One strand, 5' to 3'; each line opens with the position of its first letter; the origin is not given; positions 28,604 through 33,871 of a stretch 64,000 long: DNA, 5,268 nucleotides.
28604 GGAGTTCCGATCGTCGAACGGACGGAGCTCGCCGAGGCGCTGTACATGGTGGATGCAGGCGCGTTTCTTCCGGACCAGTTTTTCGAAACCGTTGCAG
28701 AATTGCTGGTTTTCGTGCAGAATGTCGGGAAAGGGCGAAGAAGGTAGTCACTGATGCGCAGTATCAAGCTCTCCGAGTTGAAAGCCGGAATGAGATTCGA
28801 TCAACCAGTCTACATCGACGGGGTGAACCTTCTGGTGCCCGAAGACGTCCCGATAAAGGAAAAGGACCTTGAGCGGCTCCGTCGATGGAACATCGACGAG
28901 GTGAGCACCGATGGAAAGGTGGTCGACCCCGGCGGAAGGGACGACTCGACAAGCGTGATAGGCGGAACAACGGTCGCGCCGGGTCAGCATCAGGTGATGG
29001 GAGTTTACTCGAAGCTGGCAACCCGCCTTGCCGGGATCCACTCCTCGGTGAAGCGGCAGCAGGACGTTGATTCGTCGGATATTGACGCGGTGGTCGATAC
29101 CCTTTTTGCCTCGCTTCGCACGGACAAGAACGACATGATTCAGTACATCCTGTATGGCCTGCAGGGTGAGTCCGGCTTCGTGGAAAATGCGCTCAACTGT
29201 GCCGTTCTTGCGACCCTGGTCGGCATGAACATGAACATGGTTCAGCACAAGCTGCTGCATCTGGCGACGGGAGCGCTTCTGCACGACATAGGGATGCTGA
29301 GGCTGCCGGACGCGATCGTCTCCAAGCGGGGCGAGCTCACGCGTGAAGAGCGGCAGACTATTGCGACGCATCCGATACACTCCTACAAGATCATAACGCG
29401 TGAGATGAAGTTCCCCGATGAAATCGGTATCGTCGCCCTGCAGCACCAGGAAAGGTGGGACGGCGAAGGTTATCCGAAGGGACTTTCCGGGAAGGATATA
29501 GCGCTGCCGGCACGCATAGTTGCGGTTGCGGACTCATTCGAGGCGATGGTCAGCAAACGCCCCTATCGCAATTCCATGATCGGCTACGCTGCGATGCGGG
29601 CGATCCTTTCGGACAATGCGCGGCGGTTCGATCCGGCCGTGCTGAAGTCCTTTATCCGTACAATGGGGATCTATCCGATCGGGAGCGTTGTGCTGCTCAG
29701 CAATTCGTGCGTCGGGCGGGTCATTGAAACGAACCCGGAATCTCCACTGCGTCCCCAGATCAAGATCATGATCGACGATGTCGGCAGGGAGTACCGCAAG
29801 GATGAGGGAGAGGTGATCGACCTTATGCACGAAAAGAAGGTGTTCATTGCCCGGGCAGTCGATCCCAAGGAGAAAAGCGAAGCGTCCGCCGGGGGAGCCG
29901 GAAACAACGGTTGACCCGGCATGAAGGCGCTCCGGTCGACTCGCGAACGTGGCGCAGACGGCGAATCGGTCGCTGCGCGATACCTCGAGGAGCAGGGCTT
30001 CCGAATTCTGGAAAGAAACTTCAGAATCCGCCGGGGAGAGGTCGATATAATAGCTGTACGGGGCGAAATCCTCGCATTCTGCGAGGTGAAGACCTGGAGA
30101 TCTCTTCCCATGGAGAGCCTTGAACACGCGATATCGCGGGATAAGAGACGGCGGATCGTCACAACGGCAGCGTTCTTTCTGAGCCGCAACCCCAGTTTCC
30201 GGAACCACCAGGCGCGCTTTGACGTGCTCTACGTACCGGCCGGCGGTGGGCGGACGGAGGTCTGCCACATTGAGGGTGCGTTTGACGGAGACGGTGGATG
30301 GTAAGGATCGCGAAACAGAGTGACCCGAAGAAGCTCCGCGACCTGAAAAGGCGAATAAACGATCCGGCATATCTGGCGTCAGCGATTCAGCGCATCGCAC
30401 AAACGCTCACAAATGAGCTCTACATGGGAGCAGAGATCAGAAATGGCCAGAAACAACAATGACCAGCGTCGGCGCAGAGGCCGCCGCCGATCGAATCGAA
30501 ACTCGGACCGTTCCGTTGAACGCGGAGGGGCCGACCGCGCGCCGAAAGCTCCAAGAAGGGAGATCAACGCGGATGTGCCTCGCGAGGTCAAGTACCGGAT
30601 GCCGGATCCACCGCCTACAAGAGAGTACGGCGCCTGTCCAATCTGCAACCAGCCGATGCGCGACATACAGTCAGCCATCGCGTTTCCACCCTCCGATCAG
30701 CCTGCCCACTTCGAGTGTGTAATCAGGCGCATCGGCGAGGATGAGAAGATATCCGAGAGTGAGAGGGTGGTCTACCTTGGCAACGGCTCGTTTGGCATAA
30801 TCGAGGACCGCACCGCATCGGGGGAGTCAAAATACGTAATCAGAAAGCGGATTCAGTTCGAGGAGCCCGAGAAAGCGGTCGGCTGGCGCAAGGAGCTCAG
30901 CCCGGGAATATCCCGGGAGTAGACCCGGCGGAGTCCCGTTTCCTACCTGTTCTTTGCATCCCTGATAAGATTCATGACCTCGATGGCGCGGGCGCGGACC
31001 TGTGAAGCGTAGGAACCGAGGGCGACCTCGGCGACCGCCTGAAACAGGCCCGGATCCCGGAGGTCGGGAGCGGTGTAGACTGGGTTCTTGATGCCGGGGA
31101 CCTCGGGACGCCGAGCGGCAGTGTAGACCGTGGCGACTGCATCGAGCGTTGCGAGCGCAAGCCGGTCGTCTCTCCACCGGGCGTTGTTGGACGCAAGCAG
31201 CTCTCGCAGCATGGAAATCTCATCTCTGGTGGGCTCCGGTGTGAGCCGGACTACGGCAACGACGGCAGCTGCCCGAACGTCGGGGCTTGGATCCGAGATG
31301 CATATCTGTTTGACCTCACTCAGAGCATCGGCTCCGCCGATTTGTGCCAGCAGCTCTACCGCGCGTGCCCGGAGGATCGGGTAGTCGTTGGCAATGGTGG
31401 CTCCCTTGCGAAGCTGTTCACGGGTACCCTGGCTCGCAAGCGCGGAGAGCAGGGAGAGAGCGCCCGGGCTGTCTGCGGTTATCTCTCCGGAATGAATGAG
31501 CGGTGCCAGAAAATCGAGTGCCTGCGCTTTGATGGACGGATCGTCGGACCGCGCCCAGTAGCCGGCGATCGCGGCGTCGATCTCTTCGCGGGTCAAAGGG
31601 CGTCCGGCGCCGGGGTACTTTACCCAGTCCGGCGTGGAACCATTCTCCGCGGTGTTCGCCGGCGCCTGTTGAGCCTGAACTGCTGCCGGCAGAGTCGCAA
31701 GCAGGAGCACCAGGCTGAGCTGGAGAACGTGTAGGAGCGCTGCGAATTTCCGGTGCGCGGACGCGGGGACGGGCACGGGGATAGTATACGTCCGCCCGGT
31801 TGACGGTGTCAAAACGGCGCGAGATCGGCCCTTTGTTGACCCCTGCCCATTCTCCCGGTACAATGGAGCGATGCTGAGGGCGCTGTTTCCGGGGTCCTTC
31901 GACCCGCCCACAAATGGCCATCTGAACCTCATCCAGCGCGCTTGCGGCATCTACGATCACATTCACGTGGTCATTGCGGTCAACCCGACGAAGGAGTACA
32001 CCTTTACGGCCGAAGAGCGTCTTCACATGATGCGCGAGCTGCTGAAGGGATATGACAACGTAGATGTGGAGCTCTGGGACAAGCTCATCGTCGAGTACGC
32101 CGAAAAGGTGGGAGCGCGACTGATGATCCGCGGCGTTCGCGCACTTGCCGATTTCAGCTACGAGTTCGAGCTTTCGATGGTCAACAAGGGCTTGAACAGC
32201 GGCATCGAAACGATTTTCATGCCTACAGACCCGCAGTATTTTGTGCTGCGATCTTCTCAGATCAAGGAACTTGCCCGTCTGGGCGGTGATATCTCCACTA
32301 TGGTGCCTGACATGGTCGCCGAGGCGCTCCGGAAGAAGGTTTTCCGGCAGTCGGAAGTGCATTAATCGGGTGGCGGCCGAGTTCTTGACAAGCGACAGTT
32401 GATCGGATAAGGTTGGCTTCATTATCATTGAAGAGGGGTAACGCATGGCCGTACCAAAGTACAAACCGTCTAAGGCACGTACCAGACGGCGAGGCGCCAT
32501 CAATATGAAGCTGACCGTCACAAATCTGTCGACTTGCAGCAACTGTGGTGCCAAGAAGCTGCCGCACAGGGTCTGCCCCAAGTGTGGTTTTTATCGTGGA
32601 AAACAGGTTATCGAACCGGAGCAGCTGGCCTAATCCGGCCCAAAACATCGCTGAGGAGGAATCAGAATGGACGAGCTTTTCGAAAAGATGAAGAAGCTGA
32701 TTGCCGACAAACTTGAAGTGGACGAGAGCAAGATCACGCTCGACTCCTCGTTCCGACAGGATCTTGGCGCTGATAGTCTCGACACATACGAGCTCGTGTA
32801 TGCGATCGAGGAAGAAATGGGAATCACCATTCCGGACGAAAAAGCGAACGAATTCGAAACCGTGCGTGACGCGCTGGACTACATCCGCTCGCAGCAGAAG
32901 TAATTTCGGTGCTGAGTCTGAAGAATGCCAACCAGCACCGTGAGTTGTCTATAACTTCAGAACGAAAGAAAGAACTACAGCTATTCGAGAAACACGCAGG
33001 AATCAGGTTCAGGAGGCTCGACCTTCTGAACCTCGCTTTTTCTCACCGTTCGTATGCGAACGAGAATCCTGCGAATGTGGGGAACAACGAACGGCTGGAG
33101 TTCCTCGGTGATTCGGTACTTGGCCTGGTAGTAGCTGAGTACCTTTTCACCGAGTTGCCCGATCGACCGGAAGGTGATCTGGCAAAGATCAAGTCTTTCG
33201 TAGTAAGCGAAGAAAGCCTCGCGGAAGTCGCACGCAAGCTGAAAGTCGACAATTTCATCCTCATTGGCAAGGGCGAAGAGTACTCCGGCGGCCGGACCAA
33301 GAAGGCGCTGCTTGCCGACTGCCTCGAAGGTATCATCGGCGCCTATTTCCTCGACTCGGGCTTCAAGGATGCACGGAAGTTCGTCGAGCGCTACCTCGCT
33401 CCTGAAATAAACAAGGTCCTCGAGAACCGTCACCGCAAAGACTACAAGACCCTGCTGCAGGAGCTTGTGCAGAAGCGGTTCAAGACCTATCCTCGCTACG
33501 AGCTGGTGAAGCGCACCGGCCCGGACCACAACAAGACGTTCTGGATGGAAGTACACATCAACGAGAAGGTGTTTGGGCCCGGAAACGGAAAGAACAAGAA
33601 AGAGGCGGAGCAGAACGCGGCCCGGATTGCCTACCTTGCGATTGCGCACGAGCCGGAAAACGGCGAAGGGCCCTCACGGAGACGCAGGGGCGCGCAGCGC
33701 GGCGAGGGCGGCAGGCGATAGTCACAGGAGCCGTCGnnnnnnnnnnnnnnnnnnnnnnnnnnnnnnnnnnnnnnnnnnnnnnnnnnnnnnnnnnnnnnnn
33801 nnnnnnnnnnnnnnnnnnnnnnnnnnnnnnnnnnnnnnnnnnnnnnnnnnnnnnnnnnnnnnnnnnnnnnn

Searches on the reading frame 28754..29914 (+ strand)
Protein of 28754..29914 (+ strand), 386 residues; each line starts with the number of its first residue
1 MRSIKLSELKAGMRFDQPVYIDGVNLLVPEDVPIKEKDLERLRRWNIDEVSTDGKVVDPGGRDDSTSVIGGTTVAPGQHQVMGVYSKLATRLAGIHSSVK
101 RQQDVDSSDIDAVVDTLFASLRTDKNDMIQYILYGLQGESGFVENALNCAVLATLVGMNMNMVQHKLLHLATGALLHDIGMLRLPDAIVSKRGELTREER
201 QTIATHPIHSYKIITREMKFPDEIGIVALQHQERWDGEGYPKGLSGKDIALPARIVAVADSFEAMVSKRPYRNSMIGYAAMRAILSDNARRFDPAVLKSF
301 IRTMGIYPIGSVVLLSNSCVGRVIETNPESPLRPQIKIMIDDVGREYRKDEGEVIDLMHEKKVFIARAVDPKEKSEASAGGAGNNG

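Call 60: search_protein_families(library=pfam, proteins=[window:28754-29914:+], max_evalue=0.00001)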
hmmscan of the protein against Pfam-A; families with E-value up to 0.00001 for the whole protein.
window:28754-29914:+ (386 aa): 2 families
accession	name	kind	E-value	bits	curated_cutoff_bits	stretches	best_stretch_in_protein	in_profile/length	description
PF13487.12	HD_5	-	8.7e-36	123.6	27.2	1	147-296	19-170/170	HD domain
PF01966.28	HD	-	1.4e-15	58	22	1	144-265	3-116/116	HD domain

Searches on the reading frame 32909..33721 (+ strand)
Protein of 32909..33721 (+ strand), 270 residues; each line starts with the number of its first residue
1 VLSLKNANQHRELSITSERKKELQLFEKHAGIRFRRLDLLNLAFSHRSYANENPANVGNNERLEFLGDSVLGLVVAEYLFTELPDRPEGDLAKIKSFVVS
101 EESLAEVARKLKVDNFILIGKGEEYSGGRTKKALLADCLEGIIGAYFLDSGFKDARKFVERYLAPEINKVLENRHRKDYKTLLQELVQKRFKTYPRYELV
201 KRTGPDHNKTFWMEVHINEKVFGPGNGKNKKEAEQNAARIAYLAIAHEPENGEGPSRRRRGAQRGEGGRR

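Call 61: search_protein_families(library=pfam, proteins=[window:32909-33721:+], max_evalue=0.0001)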
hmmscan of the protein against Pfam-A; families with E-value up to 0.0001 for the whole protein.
window:32909-33721:+ (270 aa): 4 families
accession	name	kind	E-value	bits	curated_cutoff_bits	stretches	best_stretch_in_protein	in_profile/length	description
PF14622.11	Ribonucleas_3_3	-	8.4e-36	123.4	35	1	39-165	4-126/128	Ribonuclease-III-like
PF00636.31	Ribonuclease_3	-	1.3e-24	87.3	27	1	61-151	1-102/102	Ribonuclease III domain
PF00035.32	dsrm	-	2.9e-18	66.7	23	1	179-242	1-63/66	Double-stranded RNA binding motif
PF22935.1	RM44_endonuclase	-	2.6e-08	34.5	27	1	26-145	9-138/139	Large ribosomal subunit protein mL44, endonuclease domain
